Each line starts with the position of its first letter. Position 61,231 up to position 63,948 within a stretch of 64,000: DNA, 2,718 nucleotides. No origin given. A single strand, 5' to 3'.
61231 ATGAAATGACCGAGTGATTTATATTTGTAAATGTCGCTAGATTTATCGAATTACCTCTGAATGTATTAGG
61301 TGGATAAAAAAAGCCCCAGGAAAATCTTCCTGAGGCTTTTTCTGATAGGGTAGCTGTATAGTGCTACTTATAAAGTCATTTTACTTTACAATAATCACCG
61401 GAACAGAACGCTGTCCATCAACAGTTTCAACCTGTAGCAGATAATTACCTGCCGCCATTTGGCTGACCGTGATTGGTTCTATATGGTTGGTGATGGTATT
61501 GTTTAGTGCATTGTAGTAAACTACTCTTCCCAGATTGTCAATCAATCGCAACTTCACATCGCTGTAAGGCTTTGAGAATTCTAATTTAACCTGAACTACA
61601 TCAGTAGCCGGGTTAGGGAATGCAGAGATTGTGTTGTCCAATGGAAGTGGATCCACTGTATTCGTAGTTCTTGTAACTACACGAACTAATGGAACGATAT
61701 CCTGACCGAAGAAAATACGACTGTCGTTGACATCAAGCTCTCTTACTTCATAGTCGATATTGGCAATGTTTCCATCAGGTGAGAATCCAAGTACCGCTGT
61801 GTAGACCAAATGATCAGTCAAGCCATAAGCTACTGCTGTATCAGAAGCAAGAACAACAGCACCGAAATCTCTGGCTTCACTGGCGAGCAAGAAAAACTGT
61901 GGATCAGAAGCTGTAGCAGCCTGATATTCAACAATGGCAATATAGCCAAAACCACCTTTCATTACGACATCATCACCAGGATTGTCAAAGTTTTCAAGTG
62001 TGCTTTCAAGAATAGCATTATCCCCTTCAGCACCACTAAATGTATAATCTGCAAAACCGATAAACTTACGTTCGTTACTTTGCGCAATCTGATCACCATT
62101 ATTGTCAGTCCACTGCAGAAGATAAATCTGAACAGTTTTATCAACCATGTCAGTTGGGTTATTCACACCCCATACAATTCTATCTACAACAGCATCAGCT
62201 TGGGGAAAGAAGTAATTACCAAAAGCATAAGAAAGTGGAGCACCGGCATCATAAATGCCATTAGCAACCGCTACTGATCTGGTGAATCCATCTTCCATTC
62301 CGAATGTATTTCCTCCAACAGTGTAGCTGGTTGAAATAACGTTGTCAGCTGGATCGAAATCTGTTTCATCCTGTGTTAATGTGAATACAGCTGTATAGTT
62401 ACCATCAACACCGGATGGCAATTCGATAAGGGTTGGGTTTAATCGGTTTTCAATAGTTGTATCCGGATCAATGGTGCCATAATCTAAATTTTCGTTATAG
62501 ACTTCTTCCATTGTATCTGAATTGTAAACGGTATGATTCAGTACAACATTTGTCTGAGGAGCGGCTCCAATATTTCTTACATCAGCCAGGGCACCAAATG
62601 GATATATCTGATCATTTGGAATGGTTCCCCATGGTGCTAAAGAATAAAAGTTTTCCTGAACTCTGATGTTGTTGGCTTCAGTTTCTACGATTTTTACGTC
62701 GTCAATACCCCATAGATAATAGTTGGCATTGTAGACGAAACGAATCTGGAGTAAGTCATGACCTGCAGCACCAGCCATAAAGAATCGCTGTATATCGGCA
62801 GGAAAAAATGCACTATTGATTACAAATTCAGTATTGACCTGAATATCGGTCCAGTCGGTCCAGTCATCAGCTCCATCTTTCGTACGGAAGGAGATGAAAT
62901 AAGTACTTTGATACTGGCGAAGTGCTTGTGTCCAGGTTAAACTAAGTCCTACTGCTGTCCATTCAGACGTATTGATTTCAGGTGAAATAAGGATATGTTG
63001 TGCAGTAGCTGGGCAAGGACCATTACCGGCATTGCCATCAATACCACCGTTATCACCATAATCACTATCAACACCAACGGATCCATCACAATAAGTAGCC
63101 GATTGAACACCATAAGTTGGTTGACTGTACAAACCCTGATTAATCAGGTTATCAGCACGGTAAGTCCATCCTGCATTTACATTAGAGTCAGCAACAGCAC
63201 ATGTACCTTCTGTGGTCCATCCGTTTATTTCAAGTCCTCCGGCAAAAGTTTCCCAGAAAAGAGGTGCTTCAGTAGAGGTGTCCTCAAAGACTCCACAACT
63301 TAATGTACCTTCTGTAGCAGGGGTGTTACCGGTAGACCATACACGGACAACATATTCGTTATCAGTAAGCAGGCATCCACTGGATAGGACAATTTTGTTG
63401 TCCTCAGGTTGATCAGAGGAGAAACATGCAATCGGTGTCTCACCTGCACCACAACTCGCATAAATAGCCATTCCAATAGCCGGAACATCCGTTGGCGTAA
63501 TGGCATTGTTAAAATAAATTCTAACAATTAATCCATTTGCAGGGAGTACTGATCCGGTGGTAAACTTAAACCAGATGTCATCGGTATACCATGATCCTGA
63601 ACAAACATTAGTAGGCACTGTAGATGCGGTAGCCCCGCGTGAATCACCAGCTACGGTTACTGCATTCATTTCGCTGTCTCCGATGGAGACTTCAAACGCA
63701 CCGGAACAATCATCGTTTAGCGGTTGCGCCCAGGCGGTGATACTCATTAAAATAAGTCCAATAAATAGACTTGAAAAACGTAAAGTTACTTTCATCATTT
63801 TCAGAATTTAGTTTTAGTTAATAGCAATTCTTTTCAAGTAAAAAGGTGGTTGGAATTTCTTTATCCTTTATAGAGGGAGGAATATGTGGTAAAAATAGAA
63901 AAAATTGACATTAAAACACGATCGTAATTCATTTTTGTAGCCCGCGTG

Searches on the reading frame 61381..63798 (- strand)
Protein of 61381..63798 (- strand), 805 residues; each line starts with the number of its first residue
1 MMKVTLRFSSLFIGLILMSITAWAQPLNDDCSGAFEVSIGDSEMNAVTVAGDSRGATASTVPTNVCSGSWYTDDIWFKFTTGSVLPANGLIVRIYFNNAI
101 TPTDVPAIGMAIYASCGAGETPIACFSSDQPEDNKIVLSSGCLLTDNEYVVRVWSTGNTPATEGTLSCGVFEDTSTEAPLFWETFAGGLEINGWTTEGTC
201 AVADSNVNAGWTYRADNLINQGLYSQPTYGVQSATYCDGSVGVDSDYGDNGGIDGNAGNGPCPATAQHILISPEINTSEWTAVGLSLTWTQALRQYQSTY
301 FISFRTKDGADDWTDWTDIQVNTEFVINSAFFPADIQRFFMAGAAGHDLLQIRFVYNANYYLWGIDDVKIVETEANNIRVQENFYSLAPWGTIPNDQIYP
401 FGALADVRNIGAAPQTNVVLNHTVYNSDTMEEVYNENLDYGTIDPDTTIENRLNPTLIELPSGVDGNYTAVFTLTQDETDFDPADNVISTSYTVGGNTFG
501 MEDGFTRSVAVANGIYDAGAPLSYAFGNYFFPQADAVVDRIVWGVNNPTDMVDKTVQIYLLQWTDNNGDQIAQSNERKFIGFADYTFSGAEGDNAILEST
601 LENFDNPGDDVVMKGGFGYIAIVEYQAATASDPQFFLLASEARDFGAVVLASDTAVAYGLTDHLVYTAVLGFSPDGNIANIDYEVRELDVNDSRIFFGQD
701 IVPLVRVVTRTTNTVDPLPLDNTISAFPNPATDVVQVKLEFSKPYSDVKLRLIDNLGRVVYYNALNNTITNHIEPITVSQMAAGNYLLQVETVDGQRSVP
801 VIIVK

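Call 22: search_protein_families(library=pfam, proteins=[window:61381-63798:-], max_evalue=0.00001)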
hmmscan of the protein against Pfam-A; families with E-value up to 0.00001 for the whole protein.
window:61381-63798:- (805 aa): 2 families
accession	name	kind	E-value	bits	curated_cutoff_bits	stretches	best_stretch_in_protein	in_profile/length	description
PF18962.6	Por_Secre_tail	-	6e-09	36.5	27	1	727-797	2-69/75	Secretion system C-terminal sorting domain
PF23759.1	GBD_T9SS_assoc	-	5.1e-06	27.2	27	0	28-156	2-105/116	Galactose binding domain-like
